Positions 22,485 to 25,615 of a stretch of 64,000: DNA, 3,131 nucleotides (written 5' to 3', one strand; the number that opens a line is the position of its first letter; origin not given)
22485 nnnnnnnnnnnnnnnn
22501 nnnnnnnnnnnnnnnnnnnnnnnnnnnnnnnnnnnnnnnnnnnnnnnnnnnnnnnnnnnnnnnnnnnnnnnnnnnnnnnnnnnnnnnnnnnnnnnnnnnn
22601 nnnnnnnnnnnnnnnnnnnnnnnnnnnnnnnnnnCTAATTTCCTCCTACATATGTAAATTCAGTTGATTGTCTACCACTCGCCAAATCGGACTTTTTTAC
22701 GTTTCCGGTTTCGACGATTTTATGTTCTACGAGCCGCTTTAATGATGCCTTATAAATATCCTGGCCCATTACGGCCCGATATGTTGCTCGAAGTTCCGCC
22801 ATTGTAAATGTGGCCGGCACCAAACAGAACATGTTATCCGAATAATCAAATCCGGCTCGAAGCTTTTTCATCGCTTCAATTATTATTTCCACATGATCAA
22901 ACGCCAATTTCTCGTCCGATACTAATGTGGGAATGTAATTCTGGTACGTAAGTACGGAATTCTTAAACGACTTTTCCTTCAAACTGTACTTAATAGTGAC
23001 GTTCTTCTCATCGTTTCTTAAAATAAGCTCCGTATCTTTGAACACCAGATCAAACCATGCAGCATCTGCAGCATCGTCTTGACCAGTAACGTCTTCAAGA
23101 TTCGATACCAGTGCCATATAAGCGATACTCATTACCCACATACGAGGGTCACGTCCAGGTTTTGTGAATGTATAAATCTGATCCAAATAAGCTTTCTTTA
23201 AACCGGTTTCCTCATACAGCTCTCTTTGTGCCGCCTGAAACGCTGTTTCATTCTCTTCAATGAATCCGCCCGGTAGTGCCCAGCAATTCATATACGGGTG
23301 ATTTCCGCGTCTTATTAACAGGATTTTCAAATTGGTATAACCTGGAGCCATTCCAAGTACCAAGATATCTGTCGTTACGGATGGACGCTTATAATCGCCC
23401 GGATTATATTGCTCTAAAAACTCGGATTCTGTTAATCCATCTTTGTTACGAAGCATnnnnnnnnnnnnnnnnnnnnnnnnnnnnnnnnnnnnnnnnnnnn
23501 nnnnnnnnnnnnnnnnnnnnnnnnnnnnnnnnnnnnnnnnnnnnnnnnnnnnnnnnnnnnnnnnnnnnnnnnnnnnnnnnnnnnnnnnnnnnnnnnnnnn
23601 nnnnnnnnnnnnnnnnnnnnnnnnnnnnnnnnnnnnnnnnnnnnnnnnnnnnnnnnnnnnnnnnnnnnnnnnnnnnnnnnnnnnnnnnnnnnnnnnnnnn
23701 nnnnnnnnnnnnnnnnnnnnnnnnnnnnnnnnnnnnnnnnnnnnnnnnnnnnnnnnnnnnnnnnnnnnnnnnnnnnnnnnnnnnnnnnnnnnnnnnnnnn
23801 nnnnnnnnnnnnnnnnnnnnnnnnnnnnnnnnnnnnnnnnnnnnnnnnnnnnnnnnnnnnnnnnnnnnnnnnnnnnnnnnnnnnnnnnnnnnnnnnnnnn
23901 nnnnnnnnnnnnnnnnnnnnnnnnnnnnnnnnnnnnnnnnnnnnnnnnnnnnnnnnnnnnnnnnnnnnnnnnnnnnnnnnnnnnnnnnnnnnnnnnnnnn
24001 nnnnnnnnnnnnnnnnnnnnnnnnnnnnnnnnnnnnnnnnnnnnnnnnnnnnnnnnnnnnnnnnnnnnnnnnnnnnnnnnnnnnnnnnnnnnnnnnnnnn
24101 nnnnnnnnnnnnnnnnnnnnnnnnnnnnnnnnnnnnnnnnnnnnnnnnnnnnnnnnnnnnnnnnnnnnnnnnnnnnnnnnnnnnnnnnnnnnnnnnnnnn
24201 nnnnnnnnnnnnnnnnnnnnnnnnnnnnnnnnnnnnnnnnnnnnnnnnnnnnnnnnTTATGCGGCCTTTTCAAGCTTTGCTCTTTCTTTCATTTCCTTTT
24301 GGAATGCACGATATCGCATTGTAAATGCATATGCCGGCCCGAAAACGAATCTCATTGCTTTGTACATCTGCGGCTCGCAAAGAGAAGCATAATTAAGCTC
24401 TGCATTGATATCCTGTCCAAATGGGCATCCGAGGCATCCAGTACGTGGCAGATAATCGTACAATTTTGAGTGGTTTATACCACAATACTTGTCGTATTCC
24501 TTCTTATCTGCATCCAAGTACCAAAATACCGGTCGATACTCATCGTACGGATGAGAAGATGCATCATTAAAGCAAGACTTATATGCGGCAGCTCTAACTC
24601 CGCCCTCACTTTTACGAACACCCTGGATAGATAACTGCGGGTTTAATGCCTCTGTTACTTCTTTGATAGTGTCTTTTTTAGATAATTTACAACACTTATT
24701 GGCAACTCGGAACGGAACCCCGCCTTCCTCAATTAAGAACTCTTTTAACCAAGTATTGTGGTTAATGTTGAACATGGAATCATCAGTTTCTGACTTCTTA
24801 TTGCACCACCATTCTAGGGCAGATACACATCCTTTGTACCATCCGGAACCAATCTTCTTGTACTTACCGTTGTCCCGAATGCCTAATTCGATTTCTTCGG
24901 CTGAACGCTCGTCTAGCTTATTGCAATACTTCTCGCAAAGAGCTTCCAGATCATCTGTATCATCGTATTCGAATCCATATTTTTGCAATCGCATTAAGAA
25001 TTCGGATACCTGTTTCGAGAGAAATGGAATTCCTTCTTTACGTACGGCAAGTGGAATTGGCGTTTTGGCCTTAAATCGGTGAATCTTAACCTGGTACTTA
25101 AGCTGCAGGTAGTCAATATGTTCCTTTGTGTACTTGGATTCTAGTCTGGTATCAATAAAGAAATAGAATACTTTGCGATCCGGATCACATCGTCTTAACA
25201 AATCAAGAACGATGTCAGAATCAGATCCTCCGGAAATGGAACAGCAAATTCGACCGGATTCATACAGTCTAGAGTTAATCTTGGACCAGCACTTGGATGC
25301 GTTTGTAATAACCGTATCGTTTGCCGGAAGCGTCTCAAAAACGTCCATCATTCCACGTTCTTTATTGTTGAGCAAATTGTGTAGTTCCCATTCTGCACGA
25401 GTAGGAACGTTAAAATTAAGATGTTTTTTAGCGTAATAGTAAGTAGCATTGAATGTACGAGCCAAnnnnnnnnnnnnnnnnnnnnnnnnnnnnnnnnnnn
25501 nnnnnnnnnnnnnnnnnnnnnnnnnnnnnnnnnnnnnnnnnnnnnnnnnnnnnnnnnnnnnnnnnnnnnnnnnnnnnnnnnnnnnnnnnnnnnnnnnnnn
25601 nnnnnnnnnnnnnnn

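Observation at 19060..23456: Contiguous NAD+ salvage/Preiss-Handler module (HAD hydrolase, NadE, PncB, NMNAT, PncA, Nudix) in a phage-like genome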

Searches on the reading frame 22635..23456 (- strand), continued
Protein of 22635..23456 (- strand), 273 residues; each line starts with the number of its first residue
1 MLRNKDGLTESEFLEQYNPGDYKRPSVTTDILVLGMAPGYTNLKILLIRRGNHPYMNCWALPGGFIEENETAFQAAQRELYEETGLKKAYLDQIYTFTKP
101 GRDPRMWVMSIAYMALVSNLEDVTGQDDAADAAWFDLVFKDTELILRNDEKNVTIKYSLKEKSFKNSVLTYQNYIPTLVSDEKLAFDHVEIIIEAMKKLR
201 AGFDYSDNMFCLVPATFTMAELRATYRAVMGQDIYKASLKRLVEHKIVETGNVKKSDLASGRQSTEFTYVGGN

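Call 70: find_encoding_contigs(protein=P0022, flank=6000, max_places=2)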
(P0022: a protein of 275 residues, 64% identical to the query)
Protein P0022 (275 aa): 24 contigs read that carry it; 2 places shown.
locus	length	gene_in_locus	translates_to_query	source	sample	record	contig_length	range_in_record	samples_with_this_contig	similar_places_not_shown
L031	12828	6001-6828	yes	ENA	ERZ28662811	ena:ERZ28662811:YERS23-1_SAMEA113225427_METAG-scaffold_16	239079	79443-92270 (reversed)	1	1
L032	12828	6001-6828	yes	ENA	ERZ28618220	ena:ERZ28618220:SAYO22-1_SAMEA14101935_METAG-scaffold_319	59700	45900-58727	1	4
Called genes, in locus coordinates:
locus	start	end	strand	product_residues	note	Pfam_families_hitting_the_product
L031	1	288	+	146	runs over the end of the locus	-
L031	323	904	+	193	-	PF00574:CLP_protease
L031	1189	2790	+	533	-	PF14239:RRXRR, PF01844:HNH (weak)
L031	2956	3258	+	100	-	-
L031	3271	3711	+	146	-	-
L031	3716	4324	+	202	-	-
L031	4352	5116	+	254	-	-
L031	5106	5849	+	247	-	-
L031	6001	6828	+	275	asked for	PF00293:NUDIX, PF21906:WHD_NrtR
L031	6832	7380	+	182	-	PF00857:Isochorismatase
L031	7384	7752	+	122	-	-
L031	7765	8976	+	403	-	PF17767:NAPRTase_N, PF04095:NAPRTase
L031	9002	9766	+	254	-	PF02540:NAD_synthase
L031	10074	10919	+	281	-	-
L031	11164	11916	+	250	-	PF10021:PARG_cat_microb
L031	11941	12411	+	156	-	-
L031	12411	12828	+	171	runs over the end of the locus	-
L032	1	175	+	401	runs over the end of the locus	-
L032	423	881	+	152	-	PF00436:SSB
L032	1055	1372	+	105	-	-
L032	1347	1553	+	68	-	-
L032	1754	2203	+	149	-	-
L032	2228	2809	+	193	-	PF00574:CLP_protease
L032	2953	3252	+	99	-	-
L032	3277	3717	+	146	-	-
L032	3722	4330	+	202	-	-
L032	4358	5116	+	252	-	-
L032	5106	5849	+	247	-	-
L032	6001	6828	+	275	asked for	PF00293:NUDIX, PF21906:WHD_NrtR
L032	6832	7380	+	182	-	PF00857:Isochorismatase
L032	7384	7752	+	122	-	-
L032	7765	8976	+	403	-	PF17767:NAPRTase_N, PF04095:NAPRTase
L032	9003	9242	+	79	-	PF02540:NAD_synthase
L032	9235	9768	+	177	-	PF02540:NAD_synthase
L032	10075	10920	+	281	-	-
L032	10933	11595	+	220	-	-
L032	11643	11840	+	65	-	-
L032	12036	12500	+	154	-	PF10021:PARG_cat_microb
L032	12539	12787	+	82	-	-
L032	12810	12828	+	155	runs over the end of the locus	-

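Call 71: find_encoding_contigs(protein=P0111, flank=6000, max_places=1)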
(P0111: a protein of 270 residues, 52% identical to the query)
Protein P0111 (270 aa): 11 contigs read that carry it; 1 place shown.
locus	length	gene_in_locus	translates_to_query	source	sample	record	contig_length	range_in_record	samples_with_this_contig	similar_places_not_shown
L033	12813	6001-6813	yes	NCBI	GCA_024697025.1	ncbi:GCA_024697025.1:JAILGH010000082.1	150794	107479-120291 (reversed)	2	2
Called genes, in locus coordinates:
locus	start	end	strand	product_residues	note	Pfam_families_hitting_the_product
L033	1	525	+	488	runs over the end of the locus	PF03062:MBOAT, PF13813:MBOAT_2 (weak)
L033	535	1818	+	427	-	PF16822:ALGX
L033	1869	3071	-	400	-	-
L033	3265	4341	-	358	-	-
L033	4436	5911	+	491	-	PF08543:Phos_pyr_kin (faint), PF03853:YjeF_N, PF01256:Carb_kinase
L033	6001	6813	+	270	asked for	PF00293:NUDIX, PF21906:WHD_NrtR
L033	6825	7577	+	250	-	PF02540:NAD_synthase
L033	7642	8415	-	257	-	PF17774:YlmH_RBD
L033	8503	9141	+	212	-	PF00702:Hydrolase, PF13419:HAD_2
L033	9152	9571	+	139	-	-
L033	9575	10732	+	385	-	PF01411:tRNA-synt_2c, PF07973:tRNA_SAD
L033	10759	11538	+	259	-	PF13308:YARHG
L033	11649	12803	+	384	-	PF01757:Acyl_transf_3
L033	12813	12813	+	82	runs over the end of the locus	PF12637:TSCPD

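Call 90: find_related_loci(query=window:22635-23456:-, collection=genome_contigs, flank=5000)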
Query window:22635-23456:- (273 aa) in genome_contigs; peptide patterns used: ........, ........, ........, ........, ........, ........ (x = any residue, [..] = any of these).
36 stretches matched a pattern; 7 encode a relative of the query (tblastn E <= 1e-3); 7 distinct loci.
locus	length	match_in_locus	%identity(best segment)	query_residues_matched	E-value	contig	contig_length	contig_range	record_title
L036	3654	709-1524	76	1-272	1e-145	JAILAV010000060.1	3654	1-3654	MAG: Pseudobutyrivibrio sp. isolate RUI542 k141_6188010_flag=0_multi=36.8975_len=3654, whole genome shotgun sequence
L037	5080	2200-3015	73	1-273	9e-142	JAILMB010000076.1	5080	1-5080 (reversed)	MAG: Lachnospiraceae bacterium isolate RUI243 k141_12214154_flag=0_multi=22.7461_len=5080, whole genome shotgun sequence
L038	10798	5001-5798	64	2-267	1e-113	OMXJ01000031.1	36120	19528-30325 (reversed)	uncultured Clostridiales bacterium isolate RUG066 genome assembly, contig: scaffold_945, whole genome shotgun sequence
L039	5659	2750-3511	53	2-256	8e-91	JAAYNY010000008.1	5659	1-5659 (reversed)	MAG: Clostridiales bacterium isolate AS21ysBPME_299 5378_AS21, whole genome shotgun sequence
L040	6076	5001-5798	51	2-269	1e-81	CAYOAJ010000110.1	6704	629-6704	MAG TPA_asm: uncultured Herbinix sp. isolate SRP294416_co2_533 genome assembly, contig: NODE_20022_length_6704_cov_3.978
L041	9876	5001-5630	40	4-196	7e-43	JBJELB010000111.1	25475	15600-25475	MAG: Lachnospiraceae bacterium isolate LOHA14_bin.019 NODE_844_length_25475_cov_9.320142, whole genome shotgun sequence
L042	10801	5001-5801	63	3-269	1e-113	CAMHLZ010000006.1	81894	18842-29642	MAG: uncultured Lachnospira sp. isolate SRR11784281_bin.61_metaWRAP_v1.3_MAG genome assembly, contig: ERZ12203356.175, w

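Call 104: search_dna_similar(query=window:22635-23456:-, collection=phages, mode=protein, max_rows=25)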
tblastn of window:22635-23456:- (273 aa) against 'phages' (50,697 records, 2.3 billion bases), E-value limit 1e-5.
Records with a match: 86; places in all: 86; records where one place covers at least 80% of the query: 9.
Best place of each record, by identity: <60% 86.
By first word of the organism name: Vibrio 12; Sinorhizobium 7; Xanthomonas 6; Bacteriophage 5; Listeria 5; Streptomyces 5; Salmonella 4; Stenotrophomonas 4; Cronobacter 4; Burkholderia 4; and 20 more.
By host as written in the record: - 13; Sinorhizobium meliloti 7; Listeria monocytogenes 5; Burkholderia cenocepacia 4; Ruegeria pomeroyi DSS-3 3; Stenotrophomonas maltophilia 3; Bacillus megaterium str. ATCC 43725 2; Xanthomonas sp. 2; and 37 more.
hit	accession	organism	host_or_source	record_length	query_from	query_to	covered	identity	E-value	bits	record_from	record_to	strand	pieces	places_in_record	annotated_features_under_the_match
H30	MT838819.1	Bacteriophage sp.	human fecal samples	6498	1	253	93%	35.9%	5e-42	159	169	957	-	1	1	record has no annotation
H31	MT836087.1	Bacteriophage sp.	human fecal samples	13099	9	257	91%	32.4%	5e-27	115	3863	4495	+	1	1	record has no annotation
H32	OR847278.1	Listeria phage LM 4-11-1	Listeria monocytogenes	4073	9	258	92%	30.6%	3e-35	139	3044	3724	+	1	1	record has no annotation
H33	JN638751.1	Bacillus phage G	Bacillus megaterium str. ATCC 43725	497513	15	249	86%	32.1%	6e-29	120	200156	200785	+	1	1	273: gp273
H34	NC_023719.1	Bacillus phage G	Bacillus megaterium str. ATCC 43725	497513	15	249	86%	32.1%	6e-29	120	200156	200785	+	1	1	273: MutT/NUDIX hydrolase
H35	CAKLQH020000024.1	Acinetobacter phage MD-2021a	not known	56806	9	257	91%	29.4%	3e-26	113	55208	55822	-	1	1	bifunctional nicotinamide mononucleotide ...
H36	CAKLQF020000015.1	Acinetobacter phage MD-2021a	not known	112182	9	257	91%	29.4%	4e-26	113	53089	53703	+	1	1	bifunctional nicotinamide mononucleotide ...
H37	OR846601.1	Enterococcus phage Efs 1-1-1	Enterococcus faecalis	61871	11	233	82%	31.1%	2e-33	134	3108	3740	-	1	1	record has no annotation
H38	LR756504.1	uncultured phage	metagenomic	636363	27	230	75%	33.2%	8e-25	108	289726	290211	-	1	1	record has no annotation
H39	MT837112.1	Bacteriophage sp.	human fecal samples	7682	27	241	79%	31.3%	3e-25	110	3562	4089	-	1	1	record has no annotation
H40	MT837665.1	Bacteriophage sp.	human fecal samples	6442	27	257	85%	27.3%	4e-15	81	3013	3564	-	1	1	record has no annotation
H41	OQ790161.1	Xanthomonas phage RTH11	Xanthomonas sp.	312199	8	179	63%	32.2%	2e-8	61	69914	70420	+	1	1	hypothetical protein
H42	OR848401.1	Listeria phage LM 4-14-1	Listeria monocytogenes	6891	14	138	46%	41.6%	1e-18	91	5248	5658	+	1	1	record has no annotation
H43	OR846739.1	Listeria phage LM 4-11-1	Listeria monocytogenes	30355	14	138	46%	41.6%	1e-18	91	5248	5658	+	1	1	record has no annotation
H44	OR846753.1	Listeria phage LM 4-11-1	Listeria monocytogenes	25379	14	138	46%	40.9%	1e-18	91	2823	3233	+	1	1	record has no annotation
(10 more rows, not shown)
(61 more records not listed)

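Call 105: get_annotated_region(hit=H34, flank=6000)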
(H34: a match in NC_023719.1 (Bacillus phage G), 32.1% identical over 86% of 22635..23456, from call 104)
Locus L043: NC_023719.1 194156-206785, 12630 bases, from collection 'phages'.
description: Bacillus phage G, complete genome.
organism: Bacillus phage G (NCBI taxid 2884420)
taxonomy: Viruses; Duplodnaviria; Heunggongvirae; Uroviricota; Caudoviricetes; Donellivirus; Donellivirus gee
host: Bacillus megaterium str. ATCC 43725; source: soil; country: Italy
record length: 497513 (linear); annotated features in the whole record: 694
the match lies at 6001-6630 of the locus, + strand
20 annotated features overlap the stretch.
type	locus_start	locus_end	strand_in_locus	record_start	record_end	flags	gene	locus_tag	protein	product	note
CDS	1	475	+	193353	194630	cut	264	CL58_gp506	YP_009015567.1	gp264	putative kinase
CDS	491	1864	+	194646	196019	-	265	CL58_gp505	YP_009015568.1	RNA ligase and tail fiber protein attachment catalyst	-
CDS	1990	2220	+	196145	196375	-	266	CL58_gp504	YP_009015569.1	gp266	-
CDS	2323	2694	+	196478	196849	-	267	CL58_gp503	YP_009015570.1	gp267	-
CDS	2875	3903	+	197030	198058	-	268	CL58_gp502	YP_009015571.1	gp268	-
CDS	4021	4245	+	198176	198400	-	269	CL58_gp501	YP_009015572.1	gp269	-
CDS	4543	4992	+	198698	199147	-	270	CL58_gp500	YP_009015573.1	gp270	-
CDS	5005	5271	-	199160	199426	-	271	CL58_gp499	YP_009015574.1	gp271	-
CDS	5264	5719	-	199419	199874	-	272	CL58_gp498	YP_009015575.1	gp272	-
CDS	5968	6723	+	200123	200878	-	273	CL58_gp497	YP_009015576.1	MutT/NUDIX hydrolase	NUDIX hydrolase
CDS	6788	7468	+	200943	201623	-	274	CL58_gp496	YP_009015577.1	gp274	-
CDS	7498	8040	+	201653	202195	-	275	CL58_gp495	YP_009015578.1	gp275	isochorismatase hydrolase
CDS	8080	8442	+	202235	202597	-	276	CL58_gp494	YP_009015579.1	gp276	-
CDS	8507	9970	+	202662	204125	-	277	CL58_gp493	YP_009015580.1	gp277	nicotinate phosphoribosyltransferase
CDS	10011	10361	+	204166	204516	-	278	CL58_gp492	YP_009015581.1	gp278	-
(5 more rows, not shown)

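Call 107: search_protein_families(library=pfam, proteins=[L043:5968-6723:+, L043:6788-7468:+, L043:7498-8040:+, L043:8507-9970:+, L043:11443-12081:+], max_evalue=0.001)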
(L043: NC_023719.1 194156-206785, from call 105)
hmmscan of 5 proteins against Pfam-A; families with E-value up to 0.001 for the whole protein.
L043:5968-6723:+ (251 aa): 3 families
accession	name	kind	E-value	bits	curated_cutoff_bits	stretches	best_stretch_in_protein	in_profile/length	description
PF00293.34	NUDIX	-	1.4e-16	61.1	21.1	1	50-162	15-131/134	NUDIX domain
PF21906.2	NrtR_WHD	-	3.3e-09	37.2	27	1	181-240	3-61/61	NrtR DNA-binding winged helix domain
PF19368.5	AraR_C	-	2.3e-07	31.4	23.8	1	178-242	4-68/82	AraR C-terminal winged HTH domain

L043:6788-7468:+ (226 aa): 0 families

L043:7498-8040:+ (180 aa): 1 family
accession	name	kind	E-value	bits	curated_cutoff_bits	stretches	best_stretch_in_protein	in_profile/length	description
PF00857.26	Isochorismatase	-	2.5e-22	80.2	27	1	5-174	2-167/175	Isochorismatase domain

L043:8507-9970:+ (487 aa): 3 families
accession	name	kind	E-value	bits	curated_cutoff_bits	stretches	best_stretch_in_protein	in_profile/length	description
PF17767.7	NAPRTase_N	-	2.3e-38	131.8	32.6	1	12-134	3-124/125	Nicotinate phosphoribosyltransferase (NAPRTase) N-terminal domain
PF17956.6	NAPRTase_C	-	2e-34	118.8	23.3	1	366-474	2-111/111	Nicotinate phosphoribosyltransferase C-terminal domain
PF04095.22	NAPRTase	-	1.5e-10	41.7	20.8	1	156-353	3-208/239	Nicotinate phosphoribosyltransferase (NAPRTase) family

L043:11443-12081:+ (212 aa): 1 family
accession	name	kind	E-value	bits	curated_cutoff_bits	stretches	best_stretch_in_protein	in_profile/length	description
PF01467.32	CTP_transf_like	-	5e-22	79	21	1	7-182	2-132/133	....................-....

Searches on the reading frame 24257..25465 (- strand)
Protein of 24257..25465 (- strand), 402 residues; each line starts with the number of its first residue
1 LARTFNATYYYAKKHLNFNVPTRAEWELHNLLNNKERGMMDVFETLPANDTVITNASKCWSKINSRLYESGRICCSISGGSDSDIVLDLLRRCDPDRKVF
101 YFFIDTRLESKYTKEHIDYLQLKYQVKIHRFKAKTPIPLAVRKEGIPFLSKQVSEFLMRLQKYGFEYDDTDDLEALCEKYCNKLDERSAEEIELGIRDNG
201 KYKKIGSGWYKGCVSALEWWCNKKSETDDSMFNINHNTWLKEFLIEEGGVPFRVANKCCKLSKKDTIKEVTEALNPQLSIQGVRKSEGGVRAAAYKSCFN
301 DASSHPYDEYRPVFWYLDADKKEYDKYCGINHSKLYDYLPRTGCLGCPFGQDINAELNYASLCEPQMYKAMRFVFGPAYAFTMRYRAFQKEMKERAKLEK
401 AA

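Call 3: search_protein_families(library=pfam, proteins=[window:24257-25465:-], max_evalue=0.01)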
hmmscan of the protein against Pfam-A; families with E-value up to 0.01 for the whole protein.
window:24257-25465:- (402 aa): 1 family
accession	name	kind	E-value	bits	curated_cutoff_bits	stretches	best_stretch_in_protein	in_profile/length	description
PF01507.26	PAPS_reduct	-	1.5e-12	48.3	22.5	2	73-142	2-69/175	Phosphoadenosine phosphosulfate reductase domain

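Call 4: search_protein_families(library=ncbifam, proteins=[window:24257-25465:-], max_evalue=0.01)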
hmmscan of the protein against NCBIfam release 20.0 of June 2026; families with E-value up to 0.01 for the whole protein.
window:24257-25465:- (402 aa): 8 families
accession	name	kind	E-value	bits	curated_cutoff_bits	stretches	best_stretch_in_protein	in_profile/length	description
NF010366.0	PRK13795.1-1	equivalog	3.7e-08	32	745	1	69-135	265-331/667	hypothetical protein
NF006351.0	PRK08576.1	equivalog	7.2e-07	28.1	290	1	8-148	172-308/436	hypothetical protein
NF006327.0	PRK08557.1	equivalog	1.3e-06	27.5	366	1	72-149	183-257/415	hypothetical protein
NF010368.0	PRK13795.1-3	equivalog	7.2e-06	24.5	588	1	69-146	246-321/635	hypothetical protein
NF002537.0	PRK02090.1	equivalog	4.4e-05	23.2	154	1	71-135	41-103/244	phosphoadenylyl-sulfate reductase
NF010367.0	PRK13795.1-2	equivalog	0.00047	18.7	456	1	73-133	245-303/584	hypothetical protein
TIGR00434.1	cysH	subfamily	0.00089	19.2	165.1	0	73-134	16-76/214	phosophoadenylyl-sulfate reductase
TIGR02432.1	lysidine_TilS_N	equivalog_domain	0.0032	17.4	93.6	0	73-133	2-66/189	tRNA lysidine(34) synthetase TilS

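Call 8: search_protein_families(library=phrogs, proteins=[window:24257-25465:-], max_evalue=0.001)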
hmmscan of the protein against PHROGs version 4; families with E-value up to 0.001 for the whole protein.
window:24257-25465:- (402 aa): 1 family
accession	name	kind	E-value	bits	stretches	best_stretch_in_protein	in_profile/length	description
phrog_424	-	moron, auxiliary metabolic gene and host takeover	4e-23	83.1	1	66-372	155-362/460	phosphoadenosine phosphosulfate reductase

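Call 58: find_related_loci(query=window:24257-25465:-, collection=viral_contigs, flank=10000)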
Query window:24257-25465:- (402 aa) in viral_contigs; peptide patterns used: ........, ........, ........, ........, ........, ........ (x = any residue, [..] = any of these).
15 stretches matched a pattern; 5 encode a relative of the query (tblastn E <= 1e-3); 5 distinct loci.
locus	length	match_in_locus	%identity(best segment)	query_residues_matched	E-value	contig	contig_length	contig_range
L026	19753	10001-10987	42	31-395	3e-85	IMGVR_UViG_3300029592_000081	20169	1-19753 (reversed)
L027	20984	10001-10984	42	31-394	2e-84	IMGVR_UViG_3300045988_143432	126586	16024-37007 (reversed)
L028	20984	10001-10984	42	31-394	9e-84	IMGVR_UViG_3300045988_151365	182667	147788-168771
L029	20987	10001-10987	41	31-395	6e-84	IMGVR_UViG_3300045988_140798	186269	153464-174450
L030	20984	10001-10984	42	31-394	1e-82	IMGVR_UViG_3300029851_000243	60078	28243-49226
